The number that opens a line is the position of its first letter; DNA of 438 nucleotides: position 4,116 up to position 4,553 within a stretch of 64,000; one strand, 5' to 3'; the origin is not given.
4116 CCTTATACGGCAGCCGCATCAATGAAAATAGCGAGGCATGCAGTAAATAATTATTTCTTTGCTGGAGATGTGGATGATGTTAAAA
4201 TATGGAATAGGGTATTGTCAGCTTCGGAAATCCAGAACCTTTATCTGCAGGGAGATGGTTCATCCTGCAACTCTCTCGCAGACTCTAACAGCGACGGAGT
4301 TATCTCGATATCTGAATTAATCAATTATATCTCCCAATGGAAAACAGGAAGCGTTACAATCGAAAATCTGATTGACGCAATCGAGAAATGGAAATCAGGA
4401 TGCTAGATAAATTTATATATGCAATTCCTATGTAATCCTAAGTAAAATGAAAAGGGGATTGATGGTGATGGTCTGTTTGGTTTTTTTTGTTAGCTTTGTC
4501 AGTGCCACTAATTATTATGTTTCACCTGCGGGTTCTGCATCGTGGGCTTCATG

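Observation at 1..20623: Eight tandem secreted glycan-active-looking proteins share a Cys-bracketed 'double WKSG' EF-hand/dockerin-like tail, suggesting a docking or display system with no receptor in view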

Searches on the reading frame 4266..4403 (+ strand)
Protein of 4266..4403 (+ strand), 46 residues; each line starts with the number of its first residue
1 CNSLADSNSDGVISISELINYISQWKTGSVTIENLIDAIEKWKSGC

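Call 12: find_homologous_proteins(query=A1, max_evalue=0.01)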
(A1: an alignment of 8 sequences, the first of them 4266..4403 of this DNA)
Query A1 (8 sequences) (46 aa, profile of the alignment): 1 proteins with E <= 0.01 among 41 candidates.
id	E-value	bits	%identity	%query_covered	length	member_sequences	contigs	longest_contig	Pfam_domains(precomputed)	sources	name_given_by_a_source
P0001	8.7e-4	37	38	70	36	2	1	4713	-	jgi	jgi:hypothetical protein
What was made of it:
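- Tried and rejected: Word-indexed homology search with the tail profile found only one 36-aa fragment (call 12).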

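Call 14: search_solved_structures(query=A1, max_evalue=10, show_alignments=3)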
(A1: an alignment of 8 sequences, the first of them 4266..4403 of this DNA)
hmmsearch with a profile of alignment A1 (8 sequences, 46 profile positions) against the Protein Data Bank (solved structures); distinct sequences matched with E-value up to 10: 23.
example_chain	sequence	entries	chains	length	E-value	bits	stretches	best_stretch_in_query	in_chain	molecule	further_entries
9ba1_A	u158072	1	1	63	0.0013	21.9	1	5-45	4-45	Mitochondrial proton/calcium exchanger protein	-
9dmr_A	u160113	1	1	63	0.0028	20.8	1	5-26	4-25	Mitochondrial proton/calcium exchanger protein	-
1c7v_A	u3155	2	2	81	0.0045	20.1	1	4-26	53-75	CALCIUM VECTOR PROTEIN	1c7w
2lvi_A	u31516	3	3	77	0.0068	19.6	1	6-20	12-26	Polcalcin Phl p 7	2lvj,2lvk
1k9u_A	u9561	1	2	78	0.0071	19.5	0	6-20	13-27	Polcalcin Phl p 7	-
5otj_D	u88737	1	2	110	0.02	18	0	6-20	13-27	Polcalcin Phl p 7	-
4zcu_A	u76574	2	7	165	0.027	17.6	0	6-18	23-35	Calcium-binding mitochondrial carrier protein SCaMC-1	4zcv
4n5x_A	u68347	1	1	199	0.06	16.5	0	6-18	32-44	Calcium-binding mitochondrial carrier protein SCaMC-1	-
3l19_A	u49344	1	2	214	0.14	15.3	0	6-34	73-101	Calcium/calmodulin dependent protein kinase with a kinase domain and 4 calmodulin like EF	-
1jfj_A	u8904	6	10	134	0.29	14.3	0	4-21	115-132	CALCIUM-BINDING PROTEIN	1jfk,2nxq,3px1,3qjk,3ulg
2m7n_A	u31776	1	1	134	0.3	14.3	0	4-21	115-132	Calcium-binding protein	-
9qsb_A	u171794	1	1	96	0.32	14.2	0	6-18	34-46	Asr1131 protein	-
2jnx_A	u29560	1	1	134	0.36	14.1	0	4-20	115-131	Calcium binding protein 2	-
6van_A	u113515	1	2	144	0.36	14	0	6-26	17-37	Caltubin, EF-hand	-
1jc2_A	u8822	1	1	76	0.74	13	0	3-18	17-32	TROPONIN C, SKELETAL MUSCLE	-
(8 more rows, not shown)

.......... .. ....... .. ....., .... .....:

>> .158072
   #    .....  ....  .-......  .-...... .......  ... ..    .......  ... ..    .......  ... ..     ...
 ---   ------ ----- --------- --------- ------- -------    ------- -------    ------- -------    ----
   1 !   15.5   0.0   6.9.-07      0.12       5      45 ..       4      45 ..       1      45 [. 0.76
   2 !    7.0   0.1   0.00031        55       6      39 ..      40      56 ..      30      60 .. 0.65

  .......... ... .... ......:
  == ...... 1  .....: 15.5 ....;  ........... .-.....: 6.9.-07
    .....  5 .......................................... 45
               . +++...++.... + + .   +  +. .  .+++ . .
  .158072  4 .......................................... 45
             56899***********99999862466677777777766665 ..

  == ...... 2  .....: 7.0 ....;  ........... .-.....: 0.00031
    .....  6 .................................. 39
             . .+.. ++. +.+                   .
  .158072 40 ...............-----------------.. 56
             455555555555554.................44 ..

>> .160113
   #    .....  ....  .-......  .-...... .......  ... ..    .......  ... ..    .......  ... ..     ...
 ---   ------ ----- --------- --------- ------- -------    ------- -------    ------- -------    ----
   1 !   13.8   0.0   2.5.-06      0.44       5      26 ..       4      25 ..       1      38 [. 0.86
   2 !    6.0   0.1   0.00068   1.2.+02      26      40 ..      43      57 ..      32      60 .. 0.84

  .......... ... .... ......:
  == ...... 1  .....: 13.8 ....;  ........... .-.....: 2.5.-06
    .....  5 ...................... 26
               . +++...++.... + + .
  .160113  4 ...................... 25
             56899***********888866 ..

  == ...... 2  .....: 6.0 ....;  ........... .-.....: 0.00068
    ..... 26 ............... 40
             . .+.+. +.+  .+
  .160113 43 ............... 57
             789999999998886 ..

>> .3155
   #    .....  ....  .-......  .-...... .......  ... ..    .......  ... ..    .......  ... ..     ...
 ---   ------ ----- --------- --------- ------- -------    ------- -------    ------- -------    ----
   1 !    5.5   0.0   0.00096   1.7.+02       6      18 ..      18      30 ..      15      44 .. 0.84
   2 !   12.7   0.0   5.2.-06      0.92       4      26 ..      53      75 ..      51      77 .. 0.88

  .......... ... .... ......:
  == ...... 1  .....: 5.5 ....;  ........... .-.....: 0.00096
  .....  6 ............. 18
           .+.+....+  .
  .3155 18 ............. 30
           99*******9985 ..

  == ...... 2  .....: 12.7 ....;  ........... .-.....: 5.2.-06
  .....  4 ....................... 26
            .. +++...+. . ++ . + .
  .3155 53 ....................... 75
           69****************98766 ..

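Call 17: predict_structure(alignment_id=A1)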
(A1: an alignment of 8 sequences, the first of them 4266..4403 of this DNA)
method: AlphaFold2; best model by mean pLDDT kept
length: 46 residues; sequences in the alignment: 8
mean_pLDDT: 77.9   pTM: 0.55
mean pLDDT of the five models: 77.9, 76.0, 75.8, 74.2, 73.5
residues with pLDDT >= 90: 16; 70-90: 17; 50-70: 5; < 50: 8
segments of 3 or more residues with pLDDT < 50: 2-9
pLDDT, mean of each block of 10 residues (from residue 1): 46 84 92 90 76
secondary structure, 60 per line:
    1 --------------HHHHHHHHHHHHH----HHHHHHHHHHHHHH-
elements in order: H15-27 H32-45
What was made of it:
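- On EF-hand (PF00036 and relatives): AlphaFold shows no helix before the loop; the helices are at 15-27 and 32-45 only (call 17).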

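Call 20: search_protein_representatives(alignment_id=A1)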
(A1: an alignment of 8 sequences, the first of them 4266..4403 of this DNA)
Query: 8 sequences, 46 profile positions. Proteins with E-value up to 0.001 (for the whole library): 964; up to 1e-10: 161; up to 1e-30: 0. The best 150 are listed.
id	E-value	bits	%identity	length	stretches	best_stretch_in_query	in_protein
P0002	6.9e-24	99.6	-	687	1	1-46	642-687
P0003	7.4e-24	99.5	-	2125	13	6-35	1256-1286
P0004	9.9e-24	99.1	-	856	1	1-46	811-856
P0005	1.6e-23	98.5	-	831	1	1-46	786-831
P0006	2.1e-23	98.1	-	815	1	1-46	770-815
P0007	7.2e-23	96.4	-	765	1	1-46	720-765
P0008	1.1e-22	95.7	-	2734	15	3-33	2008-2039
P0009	5.2e-22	93.6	-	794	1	1-46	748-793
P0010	1.6e-21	92.0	-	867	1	1-46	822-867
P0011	2.7e-21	91.3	-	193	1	1-46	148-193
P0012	3.9e-21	90.8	-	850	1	1-46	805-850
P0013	4.7e-21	90.5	-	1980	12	2-33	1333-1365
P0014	6.7e-21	90.1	-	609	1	1-46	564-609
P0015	1.1e-20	89.3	-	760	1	1-46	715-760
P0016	1.5e-20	89.0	-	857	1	1-46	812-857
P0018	5.7e-20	87.1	-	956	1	1-46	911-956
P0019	6.0e-20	87.0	-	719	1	1-46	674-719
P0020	8.0e-20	86.6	-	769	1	1-46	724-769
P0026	1.3e-18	82.7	-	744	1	1-46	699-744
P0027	3.0e-18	81.6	-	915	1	1-46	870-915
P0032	1.8e-17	79.1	-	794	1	1-46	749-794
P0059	1.2e-15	73.2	-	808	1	1-46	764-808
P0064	3.0e-15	72.0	-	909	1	1-46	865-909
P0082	5.6e-14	67.9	-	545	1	1-46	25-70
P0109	1.3e-12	63.6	-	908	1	3-46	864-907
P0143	2.5e-11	59.4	-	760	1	1-46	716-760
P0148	4.9e-11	58.5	-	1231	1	1-45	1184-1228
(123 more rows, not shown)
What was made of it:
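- An exhaustive profile search gave 964 representative clusters at E<=1e-3 and 161 at <=1e-10 (call 20).
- Tried and rejected: The exhaustive search was needed (call 20).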

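Call 21: fold_search(model_id=the predicted structure, library=pdb)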
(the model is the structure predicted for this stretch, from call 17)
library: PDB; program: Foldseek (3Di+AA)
matches with E <= 10: 35; with E <= 0.001: 0
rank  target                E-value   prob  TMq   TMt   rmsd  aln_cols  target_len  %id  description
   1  1vp7_C                4.5e+00  0.08  0.42  0.31   8.3        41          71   17  Crystal structure of Exodeoxyribonuclease VII small subunit (NP_881400.1) from Bordetella pertussis at 2.40 A resoluti (released 2004-10-26)
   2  9tg4_A                5.1e+00  0.47  0.63  0.07   0.6        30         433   17  Structure of the YbjP lipoprotein bound to the AcrABZ-TolC efflux pump (released 2026-04-08)
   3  6par_C                5.1e+00  0.28  0.55  0.05   1.4        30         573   13  Structure of a bacterial Atm1-family ABC exporter with MgAMPPNP bound (released 2020-06-24)
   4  8qcq_Y                5.1e+00  0.10  0.36  0.28   3.7        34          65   29  B. subtilis ApdA-stalled ribosomal complex (released 2024-03-20)
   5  8t1p_C                5.1e+00  0.10  0.40  0.05   4.2        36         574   25  Heterodimeric ABC transporter BmrCD in the occluded conformation bound to ADPVi: BmrCD_OC-ADPVi (released 2023-11-15)
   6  2jvd_MODEL_1_A        6.3e+00  0.13  0.48  0.46   2.7        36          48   19  Solution NMR structure of the folded N-terminal fragment of UPF0291 protein ynzC from Bacillus subtilis. North (released 2007-10-02)
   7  8buu_Y                6.3e+00  0.08  0.36  0.28   3.7        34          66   29  ARE-ABCF VmlR2 bound to a 70S ribosome (released 2023-04-05)
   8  6wqq_K                6.3e+00  0.07  0.32  0.27   3.9        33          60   27  Structure of the 50S subunit of the ribosome from Methicillin Resistant Staphylococcus aureus in complex with the anti (released 2020-06-03)
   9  9c7z_B                6.8e+00  0.16  0.48  0.37   2.0        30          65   23  Hallucinated C3 protein assembly HALC3_919 (released 2025-05-21)
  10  7qep_O5               6.8e+00  0.07  0.35  0.14   5.9        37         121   16  Cryo-EM structure of the ribosome from Encephalitozoon cuniculi (released 2022-02-09)
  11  8p2f_2                7.3e+00  0.14  0.48  0.36   1.9        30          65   27  Staphylococcus aureus 70S ribosome with elongation factor G locked with fusidic acid cyclopentane in post-translocatio (released 2024-05-01)
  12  3bhp_B                7.3e+00  0.12  0.47  0.45   3.1        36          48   19  Crystal structure of UPF0291 protein ynzC from Bacillus subtilis at resolution 2.0 A. Northeast Structural Genomics Co (released 2007-12-11)
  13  8c34_D                7.8e+00  0.35  0.63  0.15   0.5        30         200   13  Aerobic light exposed 1.8 Angstrom crystal structure of cobalamin binding domain belonging to a light-dependent transc (released 2023-08-16)
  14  5c21_A                7.8e+00  0.30  0.62  0.11   0.7        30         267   13  Crystal structure of native HlyD from E. coli (released 2016-02-17)
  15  8raj_MODEL_1_A        7.8e+00  0.07  0.41  0.32   9.8        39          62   18  NMR structure of PKS docking domains (released 2024-06-05)
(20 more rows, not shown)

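Call 24: find_related_loci(query=A1, collection=genome_contigs, flank=10000)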
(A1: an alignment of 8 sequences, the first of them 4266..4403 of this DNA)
Query A1 (46 aa) in genome_contigs; peptide patterns used: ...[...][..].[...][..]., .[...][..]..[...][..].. (x = any residue, [..] = any of these).
53 stretches matched a pattern; 7 encode a relative of the query (tblastn E <= 1e-3); 7 distinct loci.
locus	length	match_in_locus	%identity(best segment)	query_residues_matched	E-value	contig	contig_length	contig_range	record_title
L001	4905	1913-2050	78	1-46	1e-20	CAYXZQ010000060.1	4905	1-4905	MAG TPA_asm: uncultured Methanosarcinales archaeon isolate SRP214966_co3_191 genome assembly, contig: NODE_35004_length_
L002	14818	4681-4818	76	1-46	2e-19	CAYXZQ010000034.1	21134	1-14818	MAG TPA_asm: uncultured Methanosarcinales archaeon isolate SRP214966_co3_191 genome assembly, contig: NODE_3296_length_2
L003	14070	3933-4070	63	1-46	6e-17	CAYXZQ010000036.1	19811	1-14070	MAG TPA_asm: uncultured Methanosarcinales archaeon isolate SRP214966_co3_191 genome assembly, contig: NODE_3681_length_1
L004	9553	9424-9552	72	1-43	9e-17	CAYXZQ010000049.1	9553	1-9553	MAG TPA_asm: uncultured Methanosarcinales archaeon isolate SRP214966_co3_191 genome assembly, contig: NODE_12194_length_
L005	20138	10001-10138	54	1-46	3e-15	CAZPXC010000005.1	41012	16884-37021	MAG TPA_asm: uncultured Methanosarcinales archaeon isolate binchicken_co151_549 genome assembly, contig: NODE_1180_lengt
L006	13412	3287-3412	60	5-46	2e-12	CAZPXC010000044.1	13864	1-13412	MAG TPA_asm: uncultured Methanosarcinales archaeon isolate binchicken_co151_549 genome assembly, contig: NODE_6479_lengt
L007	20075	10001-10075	44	9-33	1e-4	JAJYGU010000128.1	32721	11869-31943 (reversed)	MAG: Planctomycetota bacterium isolate DBS1-3.bin21 NODE_2182_length_32721_cov_1.72621, whole genome shotgun sequence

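Call 38: search_protein_families(library=pfam, proteins=[L003:4087-5226:+, L002:7852-8640:-], max_evalue=0.01)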
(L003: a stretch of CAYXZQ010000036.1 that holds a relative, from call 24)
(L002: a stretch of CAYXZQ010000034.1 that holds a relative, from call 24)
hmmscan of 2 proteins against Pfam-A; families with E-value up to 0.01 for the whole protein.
L003:4087-5226:+ (380 aa): 0 families

L002:7852-8640:- (262 aa): 0 families

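Call 42: list_cluster_members(proteins=[P0004, P0010, P0018, P0032, P0059, P0082, P0109, P0148, P0143, P0064])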
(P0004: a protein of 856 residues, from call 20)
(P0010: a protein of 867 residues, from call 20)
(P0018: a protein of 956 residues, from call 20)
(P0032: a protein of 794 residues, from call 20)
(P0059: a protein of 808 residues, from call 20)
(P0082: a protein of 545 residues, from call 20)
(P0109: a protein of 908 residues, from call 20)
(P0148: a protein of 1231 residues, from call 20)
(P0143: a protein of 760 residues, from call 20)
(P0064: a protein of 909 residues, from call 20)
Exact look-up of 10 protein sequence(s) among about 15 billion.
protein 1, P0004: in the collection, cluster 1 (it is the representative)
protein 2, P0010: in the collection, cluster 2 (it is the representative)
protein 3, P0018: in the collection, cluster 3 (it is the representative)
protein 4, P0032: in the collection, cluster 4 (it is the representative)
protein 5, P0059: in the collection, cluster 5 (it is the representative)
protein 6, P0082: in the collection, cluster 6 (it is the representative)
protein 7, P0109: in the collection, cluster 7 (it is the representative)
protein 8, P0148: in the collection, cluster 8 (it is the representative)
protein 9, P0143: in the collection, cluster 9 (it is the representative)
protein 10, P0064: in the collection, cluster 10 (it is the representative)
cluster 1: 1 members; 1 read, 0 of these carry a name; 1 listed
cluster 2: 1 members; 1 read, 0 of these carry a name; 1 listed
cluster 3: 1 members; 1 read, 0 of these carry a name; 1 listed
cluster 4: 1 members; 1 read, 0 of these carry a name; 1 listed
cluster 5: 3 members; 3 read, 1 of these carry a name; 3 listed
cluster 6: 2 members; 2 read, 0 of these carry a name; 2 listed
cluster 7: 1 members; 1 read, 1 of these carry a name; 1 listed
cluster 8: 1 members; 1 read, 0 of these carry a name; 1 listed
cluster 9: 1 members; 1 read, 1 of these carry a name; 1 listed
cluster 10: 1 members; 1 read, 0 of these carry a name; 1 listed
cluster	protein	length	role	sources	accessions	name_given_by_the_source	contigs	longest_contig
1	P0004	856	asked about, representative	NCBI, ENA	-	-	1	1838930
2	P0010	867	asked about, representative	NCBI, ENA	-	-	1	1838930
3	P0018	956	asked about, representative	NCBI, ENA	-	-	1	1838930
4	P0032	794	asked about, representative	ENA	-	-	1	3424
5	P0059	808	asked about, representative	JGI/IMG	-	-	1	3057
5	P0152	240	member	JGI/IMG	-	hypothetical protein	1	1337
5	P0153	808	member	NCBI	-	-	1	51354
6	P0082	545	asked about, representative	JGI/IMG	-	-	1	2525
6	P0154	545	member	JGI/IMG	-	-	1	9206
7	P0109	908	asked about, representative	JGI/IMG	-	hypothetical protein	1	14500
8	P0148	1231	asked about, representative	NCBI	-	-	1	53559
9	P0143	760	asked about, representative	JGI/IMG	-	parallel beta-helix repeat protein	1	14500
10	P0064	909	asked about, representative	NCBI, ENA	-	-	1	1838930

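Call 48: search_protein_families(library=pfam, alignment_id=A3, max_evalue=0.0001)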
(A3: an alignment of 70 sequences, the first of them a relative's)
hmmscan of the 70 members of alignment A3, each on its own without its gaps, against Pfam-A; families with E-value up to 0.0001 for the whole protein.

A. member 1, P0002 (687 aa): 2 families
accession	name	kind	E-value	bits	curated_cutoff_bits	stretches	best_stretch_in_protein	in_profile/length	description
PF06452.16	CBM9_1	-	1.4e-20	74.4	23.4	1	455-630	20-181/185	Carbohydrate family 9 binding domain-like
PF14099.13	Polysacc_lyase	-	2.7e-08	34.4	29.9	1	128-265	58-196/210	Polysaccharide lyase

B. families by the number of members that match (of 70 scanned): 25 families
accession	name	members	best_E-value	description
PF13385.13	Laminin_G_3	21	4.3e-31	Concanavalin A-like lectin/glucanases superfamily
PF13229.12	Beta_helix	17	5.1e-41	Right handed beta helix region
PF06452.16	CBM9_1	16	1.3e-27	Carbohydrate family 9 binding domain-like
PF05048.19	NosD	5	1e-13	Periplasmic copper-binding protein (NosD)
PF00754.31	F5_F8_type_C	4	1.7e-12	F5/8 type C domain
PF22633.2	F5_F8_type_C_2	4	1.1e-09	NedA-like, galactose-binding domain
PF14099.13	Polysacc_lyase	3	1.4e-28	Polysaccharide lyase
PF25275.1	Golvesin_C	2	1.5e-27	Golvesin C-terminal domain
PF02412.23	TSP_3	2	9.3e-17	Thrombospondin type 3 repeat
PF13204.13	Apiosidase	1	9.1e-86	Apiosidase-like, catalytic domain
PF12904.13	Collagen_bind_2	1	9.2e-18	Putative collagen-binding domain of a collagenase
PF00150.24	Cellulase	1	4.3e-16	Cellulase (glycosyl hydrolase family 5)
PF12708.12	Pect-lyase_RHGA_epim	1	4.9e-14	Rhamnogalacturonase A/epimerase, pectate lyase-like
PF19815.4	DUF6298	1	5.7e-13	Family of unknown function (DUF6298)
PF11617.13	Cu-binding_MopE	1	1.5e-10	Putative metal-binding motif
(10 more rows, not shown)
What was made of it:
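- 70 carriers have very different cargo: Laminin_G_3 in 21, Beta_helix in 17, CBM9 in 16, plus F5/8C, PF14099 lyase, GH5, apiosidase-like and disaggregatase repeats (call 48).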

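Call 58: list_cluster_members(proteins=[P0007, P0009, P0012, P0014, P0015, P0016, P0019, P0020, P0026, P0027])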
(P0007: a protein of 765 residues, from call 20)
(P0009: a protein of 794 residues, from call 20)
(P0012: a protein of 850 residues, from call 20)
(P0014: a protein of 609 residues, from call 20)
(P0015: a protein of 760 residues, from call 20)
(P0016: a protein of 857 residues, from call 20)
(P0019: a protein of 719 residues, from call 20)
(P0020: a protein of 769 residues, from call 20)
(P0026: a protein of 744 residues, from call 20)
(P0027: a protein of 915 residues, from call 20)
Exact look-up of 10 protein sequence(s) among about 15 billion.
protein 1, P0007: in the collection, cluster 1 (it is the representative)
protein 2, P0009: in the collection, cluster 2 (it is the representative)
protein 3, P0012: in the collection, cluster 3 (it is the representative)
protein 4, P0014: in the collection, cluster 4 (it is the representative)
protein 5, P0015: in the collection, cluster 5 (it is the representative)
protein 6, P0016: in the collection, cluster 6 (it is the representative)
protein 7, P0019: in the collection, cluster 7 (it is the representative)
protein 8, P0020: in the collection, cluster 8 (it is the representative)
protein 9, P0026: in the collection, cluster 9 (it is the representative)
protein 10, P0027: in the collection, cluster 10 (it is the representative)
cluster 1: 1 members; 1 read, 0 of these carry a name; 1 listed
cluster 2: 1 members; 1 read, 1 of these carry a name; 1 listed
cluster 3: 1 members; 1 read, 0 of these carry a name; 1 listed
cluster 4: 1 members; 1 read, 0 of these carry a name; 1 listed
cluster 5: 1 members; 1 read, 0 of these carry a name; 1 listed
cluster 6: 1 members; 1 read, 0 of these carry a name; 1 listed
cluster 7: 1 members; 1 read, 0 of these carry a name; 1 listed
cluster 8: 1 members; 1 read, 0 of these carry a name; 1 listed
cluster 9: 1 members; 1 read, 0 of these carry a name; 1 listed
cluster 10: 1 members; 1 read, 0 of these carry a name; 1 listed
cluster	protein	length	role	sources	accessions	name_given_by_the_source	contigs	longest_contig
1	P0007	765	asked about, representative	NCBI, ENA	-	-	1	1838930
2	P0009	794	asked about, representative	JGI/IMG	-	hypothetical protein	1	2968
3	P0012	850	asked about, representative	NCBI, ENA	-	-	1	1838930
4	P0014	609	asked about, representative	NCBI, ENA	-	-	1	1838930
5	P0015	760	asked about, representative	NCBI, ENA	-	-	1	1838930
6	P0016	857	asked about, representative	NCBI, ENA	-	-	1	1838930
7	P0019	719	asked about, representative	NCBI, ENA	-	-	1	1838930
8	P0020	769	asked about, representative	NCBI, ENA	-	-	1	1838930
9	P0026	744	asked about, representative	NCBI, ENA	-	-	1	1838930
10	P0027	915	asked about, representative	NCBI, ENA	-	-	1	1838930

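Call 60: find_encoding_contigs(protein=P0010, flank=10000, max_places=2)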
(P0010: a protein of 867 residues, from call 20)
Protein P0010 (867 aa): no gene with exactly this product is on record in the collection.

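Call 61: find_encoding_contigs(protein=P0020, flank=10000, max_places=2)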
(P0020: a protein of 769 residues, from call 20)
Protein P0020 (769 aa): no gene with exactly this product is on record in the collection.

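Call 72: search_protein_families(library=pfam, alignment_id=A4, max_evalue=1)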
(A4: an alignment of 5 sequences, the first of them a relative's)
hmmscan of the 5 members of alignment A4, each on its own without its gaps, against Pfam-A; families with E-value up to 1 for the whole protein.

A. member 1, L003:4087-5226:+ (380 aa): 4 families
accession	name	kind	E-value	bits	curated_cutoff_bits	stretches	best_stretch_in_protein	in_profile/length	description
PF14558.11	TRP_N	-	0.056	14.2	27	1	50-90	23-63/137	ML-like domain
PF11614.14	FixG_C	-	0.057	14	25.6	1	47-113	36-101/119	IG-like fold at C-terminal of FixG, putative oxidoreductase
PF04999.18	FtsL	-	0.16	12.4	22.9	1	348-379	15-45/97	Cell division protein FtsL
PF17410.7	Stevor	-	0.34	10.9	25.4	1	346-374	235-263/275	Subtelomeric Variable Open Reading frame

B. families by the number of members that match (of 5 scanned): 11 families
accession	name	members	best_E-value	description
PF11797.14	WxLIP_HBD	2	0.0009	WxL Interacting Protein, host binding domain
PF17410.7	Stevor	2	0.12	Subtelomeric Variable Open Reading frame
PF02009.21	RIFIN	1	0.0072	Rifin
PF10398.14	DUF2443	1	0.0084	Protein of unknown function (DUF2443)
PF18200.7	Big_11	1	0.025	Bacterial Ig-like domain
PF14558.11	TRP_N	1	0.056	ML-like domain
PF11614.14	FixG_C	1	0.057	IG-like fold at C-terminal of FixG, putative oxidoreductase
PF16475.10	DUF5052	1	0.071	Domain of unknown function (DUF5052)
PF21786.3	Bflower_3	1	0.12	6-fold beta flower protein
PF09912.14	DUF2141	1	0.13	Uncharacterized protein conserved in bacteria (DUF2141)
PF04999.18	FtsL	1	0.16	Cell division protein FtsL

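Call 73: search_solved_structures(query=A4, max_evalue=1)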
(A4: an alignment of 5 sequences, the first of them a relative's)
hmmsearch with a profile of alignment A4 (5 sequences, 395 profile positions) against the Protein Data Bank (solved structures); distinct sequences matched with E-value up to 1: 3.
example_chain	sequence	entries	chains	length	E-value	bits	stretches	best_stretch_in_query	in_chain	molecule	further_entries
3idu_A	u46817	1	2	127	0.044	15.8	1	139-247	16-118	Uncharacterized protein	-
2kl6_A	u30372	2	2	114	0.074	15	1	150-247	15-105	Uncharacterized protein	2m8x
8jmw_A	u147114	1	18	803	0.3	13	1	293-352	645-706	S8 family serine peptidase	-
